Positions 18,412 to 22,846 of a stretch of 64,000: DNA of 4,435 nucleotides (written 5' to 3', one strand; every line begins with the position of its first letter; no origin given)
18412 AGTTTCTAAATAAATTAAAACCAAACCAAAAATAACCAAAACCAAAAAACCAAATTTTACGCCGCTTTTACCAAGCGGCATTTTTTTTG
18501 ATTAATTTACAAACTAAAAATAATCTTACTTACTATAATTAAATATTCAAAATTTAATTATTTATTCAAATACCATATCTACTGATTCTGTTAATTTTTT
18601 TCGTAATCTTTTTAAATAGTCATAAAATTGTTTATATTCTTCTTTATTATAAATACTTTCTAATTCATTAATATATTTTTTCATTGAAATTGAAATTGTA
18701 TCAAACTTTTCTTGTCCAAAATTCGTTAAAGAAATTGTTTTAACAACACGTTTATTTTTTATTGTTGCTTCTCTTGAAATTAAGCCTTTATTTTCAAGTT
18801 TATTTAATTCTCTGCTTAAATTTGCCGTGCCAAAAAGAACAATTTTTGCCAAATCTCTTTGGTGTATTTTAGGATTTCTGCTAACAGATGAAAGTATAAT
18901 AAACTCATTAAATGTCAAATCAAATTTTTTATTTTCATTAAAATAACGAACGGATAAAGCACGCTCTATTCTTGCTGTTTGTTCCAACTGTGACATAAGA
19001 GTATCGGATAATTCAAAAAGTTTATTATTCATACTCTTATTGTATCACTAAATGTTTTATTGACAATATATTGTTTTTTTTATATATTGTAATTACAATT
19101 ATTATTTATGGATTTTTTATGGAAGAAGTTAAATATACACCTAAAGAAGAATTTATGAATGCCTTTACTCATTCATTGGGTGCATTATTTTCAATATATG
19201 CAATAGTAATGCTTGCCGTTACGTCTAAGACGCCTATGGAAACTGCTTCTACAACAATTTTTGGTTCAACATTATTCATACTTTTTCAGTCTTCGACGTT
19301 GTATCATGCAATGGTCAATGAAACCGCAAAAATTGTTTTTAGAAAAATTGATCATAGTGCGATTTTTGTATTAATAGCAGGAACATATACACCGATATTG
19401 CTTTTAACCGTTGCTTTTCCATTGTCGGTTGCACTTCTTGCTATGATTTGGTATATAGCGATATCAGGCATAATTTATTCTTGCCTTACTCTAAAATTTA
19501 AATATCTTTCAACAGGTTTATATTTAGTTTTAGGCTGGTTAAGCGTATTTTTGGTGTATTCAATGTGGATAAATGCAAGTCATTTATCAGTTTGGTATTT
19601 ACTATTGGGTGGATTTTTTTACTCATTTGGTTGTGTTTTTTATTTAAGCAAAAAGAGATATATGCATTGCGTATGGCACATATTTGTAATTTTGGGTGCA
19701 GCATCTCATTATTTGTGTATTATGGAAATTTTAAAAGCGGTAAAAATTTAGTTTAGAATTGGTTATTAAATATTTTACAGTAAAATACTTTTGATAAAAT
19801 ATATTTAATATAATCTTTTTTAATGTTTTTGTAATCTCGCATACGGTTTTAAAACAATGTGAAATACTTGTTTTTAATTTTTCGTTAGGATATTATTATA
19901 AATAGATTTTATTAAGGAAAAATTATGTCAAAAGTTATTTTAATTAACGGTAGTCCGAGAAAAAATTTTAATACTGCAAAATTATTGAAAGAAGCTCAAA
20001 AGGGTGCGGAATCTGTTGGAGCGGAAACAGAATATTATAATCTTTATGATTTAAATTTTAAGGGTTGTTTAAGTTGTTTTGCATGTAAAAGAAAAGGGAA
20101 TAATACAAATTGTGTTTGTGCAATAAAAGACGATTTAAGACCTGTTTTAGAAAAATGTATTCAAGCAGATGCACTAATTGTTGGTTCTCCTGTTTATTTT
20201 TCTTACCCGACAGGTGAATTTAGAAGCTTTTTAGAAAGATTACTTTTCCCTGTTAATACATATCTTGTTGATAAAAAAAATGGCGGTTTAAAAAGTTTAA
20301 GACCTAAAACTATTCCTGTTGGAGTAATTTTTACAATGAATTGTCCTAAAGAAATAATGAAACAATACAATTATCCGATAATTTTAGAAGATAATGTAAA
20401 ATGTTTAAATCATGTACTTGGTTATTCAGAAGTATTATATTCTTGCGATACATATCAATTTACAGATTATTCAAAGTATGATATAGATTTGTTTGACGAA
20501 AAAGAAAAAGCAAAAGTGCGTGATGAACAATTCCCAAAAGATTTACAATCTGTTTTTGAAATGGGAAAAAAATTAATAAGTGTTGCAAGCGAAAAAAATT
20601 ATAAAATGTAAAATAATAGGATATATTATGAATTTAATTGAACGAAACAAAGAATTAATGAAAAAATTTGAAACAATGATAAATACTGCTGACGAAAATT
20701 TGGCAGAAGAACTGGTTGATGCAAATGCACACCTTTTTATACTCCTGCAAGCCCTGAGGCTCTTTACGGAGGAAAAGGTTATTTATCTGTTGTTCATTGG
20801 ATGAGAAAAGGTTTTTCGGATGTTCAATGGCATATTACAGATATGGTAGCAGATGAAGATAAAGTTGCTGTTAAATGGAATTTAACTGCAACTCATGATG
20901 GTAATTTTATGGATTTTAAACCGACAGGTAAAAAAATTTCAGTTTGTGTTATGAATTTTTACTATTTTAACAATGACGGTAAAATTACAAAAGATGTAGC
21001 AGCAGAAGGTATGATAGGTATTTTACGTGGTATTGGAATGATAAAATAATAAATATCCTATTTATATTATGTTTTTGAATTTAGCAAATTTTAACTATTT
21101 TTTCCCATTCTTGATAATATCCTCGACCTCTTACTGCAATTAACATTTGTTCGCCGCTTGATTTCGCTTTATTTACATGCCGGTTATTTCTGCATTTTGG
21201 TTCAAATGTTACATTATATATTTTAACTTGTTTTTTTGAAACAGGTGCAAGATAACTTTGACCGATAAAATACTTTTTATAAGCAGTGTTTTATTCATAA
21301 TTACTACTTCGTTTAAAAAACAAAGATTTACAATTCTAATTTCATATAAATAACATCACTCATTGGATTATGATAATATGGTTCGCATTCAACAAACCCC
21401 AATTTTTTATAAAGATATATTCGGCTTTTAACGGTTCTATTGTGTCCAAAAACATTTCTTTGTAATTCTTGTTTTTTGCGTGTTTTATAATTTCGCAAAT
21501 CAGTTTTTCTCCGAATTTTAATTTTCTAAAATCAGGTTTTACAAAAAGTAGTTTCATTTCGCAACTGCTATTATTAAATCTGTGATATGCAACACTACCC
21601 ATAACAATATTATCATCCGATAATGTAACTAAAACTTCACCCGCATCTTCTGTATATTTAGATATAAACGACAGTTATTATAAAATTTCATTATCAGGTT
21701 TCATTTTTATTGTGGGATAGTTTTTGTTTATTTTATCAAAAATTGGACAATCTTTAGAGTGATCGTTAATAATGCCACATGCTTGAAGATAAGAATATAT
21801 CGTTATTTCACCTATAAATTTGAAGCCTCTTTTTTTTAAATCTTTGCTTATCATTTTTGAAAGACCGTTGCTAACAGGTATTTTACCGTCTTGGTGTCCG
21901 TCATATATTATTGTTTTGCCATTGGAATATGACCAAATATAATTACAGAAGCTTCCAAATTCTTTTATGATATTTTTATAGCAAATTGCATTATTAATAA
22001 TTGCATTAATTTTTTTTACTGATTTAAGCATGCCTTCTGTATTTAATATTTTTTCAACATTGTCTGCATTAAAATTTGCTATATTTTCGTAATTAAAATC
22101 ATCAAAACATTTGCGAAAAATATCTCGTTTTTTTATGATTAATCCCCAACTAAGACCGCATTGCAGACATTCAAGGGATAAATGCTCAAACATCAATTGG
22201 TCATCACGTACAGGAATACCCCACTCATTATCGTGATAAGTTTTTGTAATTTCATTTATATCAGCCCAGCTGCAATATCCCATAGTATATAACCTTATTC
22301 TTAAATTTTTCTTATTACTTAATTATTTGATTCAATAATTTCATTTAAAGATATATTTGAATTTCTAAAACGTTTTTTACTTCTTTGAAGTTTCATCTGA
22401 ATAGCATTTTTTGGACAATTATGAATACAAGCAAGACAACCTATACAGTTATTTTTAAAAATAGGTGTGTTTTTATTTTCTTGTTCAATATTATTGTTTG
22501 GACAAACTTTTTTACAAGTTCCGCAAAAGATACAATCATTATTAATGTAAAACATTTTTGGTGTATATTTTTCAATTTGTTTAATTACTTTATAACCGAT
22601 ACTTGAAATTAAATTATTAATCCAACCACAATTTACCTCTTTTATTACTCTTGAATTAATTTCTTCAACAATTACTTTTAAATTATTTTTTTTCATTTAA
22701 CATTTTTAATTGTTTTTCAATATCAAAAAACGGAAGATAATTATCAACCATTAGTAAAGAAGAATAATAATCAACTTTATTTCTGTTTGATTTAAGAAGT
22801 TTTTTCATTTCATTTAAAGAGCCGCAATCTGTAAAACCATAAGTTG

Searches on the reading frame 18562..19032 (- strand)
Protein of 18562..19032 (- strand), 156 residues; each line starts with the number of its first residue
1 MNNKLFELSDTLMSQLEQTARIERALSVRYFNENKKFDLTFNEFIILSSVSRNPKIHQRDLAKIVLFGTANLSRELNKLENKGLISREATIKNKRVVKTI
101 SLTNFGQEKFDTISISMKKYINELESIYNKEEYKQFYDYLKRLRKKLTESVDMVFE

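Call 48: search_protein_families(library=pfam, proteins=[window:18562-19032:-], max_evalue=0.0001)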
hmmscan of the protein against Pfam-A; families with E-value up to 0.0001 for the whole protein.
window:18562-19032:- (156 aa): 4 families
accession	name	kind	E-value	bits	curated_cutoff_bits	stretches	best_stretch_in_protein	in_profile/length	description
PF12802.13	MarR_2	-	2.2e-10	41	27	1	38-95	2-60/61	MarR family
PF01047.28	MarR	-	1.8e-08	34.6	24.6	1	39-97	1-59/59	MarR family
PF22381.2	Staph_reg_Sar_Rot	-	2.3e-08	34.5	27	1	34-113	7-85/85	Transcriptional regulator SarA/Rot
PF13601.12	HTH_34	-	4e-08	33.7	27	1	44-121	3-80/80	Winged helix DNA-binding domain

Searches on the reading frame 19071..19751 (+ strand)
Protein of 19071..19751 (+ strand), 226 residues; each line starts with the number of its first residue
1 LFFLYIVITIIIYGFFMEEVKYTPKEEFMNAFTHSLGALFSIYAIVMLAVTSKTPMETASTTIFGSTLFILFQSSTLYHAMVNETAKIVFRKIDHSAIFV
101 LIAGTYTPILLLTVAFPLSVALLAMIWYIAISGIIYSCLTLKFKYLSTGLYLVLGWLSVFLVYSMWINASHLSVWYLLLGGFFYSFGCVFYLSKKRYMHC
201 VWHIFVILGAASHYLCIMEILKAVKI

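Call 48: search_protein_families(library=pfam, proteins=[window:19071-19751:+], max_evalue=0.0001)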
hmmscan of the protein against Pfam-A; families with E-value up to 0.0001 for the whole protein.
window:19071-19751:+ (226 aa): 1 family
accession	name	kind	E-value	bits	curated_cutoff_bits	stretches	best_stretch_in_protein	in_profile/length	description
PF03006.26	HlyIII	-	4.8e-36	125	26.2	1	24-214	3-224/224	Haemolysin-III related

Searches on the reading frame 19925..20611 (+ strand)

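Call 48: search_protein_families(library=pfam, proteins=[window:19925-20611:+], max_evalue=0.0001)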
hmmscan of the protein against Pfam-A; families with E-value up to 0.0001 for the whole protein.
window:19925-20611:+ (228 aa): 2 families
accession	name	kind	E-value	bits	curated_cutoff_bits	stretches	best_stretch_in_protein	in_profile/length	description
PF03358.20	FMN_red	-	6.6e-20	71.7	24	1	3-108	2-98/152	NADPH-dependent FMN reductase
PF02525.22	Flavodoxin_2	-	3.4e-09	37.1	27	1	2-163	1-160/198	Flavodoxin-like fold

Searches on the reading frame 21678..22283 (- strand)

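Call 48: search_protein_families(library=pfam, proteins=[window:21678-22283:-], max_evalue=0.0001)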
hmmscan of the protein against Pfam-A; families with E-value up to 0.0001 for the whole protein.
window:21678-22283:- (201 aa): 1 family
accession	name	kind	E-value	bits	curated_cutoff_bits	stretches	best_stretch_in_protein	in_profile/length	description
PF03352.18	Adenine_glyco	-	3.6e-65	219.6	25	1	6-180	1-175/177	Methyladenine glycosylase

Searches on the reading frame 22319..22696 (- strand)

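Call 49: search_protein_families(library=pfam, proteins=[window:22319-22696:-], max_evalue=0.0001)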
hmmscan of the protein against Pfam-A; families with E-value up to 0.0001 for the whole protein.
window:22319-22696:- (125 aa): 11 families
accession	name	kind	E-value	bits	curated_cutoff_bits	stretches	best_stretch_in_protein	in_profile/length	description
PF13187.11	Fer4_9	-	3.6e-14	52.9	27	1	54-99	1-52/52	4Fe-4S dicluster domain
PF00037.32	Fer4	-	3.7e-12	46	21.1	2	51-71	4-24/24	4Fe-4S binding domain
PF12838.12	Fer4_7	-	7.3e-10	39.6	27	1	83-110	1-28/52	4Fe-4S dicluster domain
PF14697.11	Fer4_21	-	1.7e-09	38.1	35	1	53-101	6-59/59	4Fe-4S dicluster domain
PF13237.11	Fer4_10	-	7.7e-09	35.8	25.5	1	48-95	2-53/53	4Fe-4S dicluster domain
PF13484.11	Fer4_16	-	1.7e-08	35.6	30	0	83-111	1-31/66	4Fe-4S double cluster binding domain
PF25160.1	LdpA_Fe-S-bd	-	8.7e-07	29.1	27.6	1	61-102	9-46/49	LdpA Fe-S cluster-binding domain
PF12797.12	Fer4_2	-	2.6e-06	27.5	24.5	0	81-95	7-21/22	4Fe-4S binding domain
PF12798.12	Fer4_3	-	7.5e-06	26.8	27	0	84-98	1-15/15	4Fe-4S binding domain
PF13746.11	Fer4_18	-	2.3e-05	25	27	1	51-110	57-111/114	4Fe-4S dicluster domain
PF12837.12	Fer4_6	-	2.3e-05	24.5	25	0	81-99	6-24/24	4Fe-4S binding domain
